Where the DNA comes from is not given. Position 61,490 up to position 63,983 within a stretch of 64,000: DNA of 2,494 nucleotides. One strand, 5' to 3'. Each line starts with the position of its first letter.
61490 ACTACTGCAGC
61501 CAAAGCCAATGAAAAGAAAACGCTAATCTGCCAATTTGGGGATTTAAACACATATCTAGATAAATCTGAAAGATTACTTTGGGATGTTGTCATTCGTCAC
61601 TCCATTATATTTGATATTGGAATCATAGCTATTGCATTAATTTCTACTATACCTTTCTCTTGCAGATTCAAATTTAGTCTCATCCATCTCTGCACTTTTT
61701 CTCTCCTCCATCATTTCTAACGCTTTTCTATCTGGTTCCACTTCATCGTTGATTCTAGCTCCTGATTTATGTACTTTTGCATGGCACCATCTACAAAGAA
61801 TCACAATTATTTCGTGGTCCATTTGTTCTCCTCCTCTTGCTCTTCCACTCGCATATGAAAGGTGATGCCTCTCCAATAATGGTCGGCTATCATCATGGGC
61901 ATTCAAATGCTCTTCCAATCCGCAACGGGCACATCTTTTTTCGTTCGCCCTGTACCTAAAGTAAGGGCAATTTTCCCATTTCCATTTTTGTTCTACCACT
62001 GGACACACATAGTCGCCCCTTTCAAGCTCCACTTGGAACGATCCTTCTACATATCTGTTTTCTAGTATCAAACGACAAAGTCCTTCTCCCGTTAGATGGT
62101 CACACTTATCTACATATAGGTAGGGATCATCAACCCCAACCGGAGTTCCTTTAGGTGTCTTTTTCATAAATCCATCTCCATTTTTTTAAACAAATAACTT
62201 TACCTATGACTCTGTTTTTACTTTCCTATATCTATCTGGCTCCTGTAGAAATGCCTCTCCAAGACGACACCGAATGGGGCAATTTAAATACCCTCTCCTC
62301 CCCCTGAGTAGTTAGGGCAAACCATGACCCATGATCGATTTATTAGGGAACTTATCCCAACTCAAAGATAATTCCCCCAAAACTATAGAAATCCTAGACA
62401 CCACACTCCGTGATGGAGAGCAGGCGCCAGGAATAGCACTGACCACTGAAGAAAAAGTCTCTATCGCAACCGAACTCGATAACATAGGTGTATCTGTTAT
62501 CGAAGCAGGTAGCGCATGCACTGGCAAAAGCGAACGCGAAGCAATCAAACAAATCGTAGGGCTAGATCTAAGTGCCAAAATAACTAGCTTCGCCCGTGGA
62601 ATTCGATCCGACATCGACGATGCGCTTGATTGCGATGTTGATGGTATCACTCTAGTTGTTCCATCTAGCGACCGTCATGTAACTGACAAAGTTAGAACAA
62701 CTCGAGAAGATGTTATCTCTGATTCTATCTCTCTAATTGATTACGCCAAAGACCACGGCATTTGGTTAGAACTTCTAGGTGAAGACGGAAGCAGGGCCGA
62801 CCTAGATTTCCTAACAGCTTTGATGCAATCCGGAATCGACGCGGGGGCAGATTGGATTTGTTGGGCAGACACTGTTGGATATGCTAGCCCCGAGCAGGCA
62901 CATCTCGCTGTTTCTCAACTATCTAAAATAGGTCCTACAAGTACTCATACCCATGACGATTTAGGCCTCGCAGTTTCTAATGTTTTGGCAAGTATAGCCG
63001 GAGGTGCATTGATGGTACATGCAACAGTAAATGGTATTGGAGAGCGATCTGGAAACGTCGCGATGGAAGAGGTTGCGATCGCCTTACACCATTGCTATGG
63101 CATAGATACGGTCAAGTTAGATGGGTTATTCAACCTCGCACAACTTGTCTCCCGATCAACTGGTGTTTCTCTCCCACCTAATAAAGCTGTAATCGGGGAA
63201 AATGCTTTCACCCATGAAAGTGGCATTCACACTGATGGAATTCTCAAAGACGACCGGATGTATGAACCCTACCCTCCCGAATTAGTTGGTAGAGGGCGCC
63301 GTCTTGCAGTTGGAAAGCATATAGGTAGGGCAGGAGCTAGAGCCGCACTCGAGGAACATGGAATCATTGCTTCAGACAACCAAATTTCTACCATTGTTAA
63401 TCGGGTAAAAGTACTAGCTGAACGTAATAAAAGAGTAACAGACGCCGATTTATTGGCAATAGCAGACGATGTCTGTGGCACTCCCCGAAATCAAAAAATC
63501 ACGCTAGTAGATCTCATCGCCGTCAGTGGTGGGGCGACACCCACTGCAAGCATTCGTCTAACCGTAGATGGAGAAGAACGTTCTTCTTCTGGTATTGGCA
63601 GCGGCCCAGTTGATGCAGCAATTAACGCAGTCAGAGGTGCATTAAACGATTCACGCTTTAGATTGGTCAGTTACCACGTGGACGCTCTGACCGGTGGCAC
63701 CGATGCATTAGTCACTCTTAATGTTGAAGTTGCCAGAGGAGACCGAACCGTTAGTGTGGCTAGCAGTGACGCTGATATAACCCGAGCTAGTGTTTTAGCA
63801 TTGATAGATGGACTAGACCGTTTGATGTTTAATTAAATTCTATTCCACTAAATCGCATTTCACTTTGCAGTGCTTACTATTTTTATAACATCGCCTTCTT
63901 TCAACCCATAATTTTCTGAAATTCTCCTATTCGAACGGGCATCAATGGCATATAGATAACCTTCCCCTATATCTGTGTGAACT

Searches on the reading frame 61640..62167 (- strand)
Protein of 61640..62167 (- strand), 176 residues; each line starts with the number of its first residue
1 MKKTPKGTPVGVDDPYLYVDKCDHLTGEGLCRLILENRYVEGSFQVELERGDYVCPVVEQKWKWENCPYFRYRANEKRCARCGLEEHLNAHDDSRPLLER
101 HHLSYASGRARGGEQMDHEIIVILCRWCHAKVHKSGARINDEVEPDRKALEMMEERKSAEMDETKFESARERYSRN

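Call 79: search_protein_families(library=pfam, proteins=[window:61640-62167:-], max_evalue=0.00001)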
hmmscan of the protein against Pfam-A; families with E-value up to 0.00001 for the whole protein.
window:61640-62167:- (176 aa): 1 family
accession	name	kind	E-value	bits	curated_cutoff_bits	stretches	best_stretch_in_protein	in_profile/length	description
PF23382.1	DUF7097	-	4.3e-69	232.3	27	1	1-172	1-175/175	Family of unknown function (DUF7097)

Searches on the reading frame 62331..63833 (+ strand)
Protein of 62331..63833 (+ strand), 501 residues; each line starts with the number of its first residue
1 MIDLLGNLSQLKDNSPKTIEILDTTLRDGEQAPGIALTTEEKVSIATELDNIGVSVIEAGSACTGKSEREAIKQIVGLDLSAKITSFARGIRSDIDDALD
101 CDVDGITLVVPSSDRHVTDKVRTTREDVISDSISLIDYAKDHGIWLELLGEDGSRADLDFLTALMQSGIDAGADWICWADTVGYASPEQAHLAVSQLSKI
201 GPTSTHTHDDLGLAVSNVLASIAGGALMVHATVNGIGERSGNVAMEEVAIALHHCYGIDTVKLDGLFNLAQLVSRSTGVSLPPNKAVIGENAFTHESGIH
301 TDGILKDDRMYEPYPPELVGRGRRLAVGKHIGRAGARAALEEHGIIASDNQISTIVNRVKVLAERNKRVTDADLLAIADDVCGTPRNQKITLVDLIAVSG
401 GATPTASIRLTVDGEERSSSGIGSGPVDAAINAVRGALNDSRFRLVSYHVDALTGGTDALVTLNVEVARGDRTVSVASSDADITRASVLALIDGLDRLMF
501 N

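Call 79: search_protein_families(library=pfam, proteins=[window:62331-63833:+], max_evalue=0.00001)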
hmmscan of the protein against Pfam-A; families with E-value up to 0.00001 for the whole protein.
window:62331-63833:+ (501 aa): 3 families
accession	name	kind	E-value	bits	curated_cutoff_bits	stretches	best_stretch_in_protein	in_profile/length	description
PF00682.25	HMGL-like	-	6.3e-66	222.9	29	1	19-273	2-260/260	HMGL-like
PF08502.15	LeuA_dimer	-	6.9e-30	104.1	24.9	1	368-498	1-130/131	LeuA allosteric (dimerisation) domain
PF22617.1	HCS_D2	-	5.7e-21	75.1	27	1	287-366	1-81/82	Homocitrate synthase post-HMGL domain-like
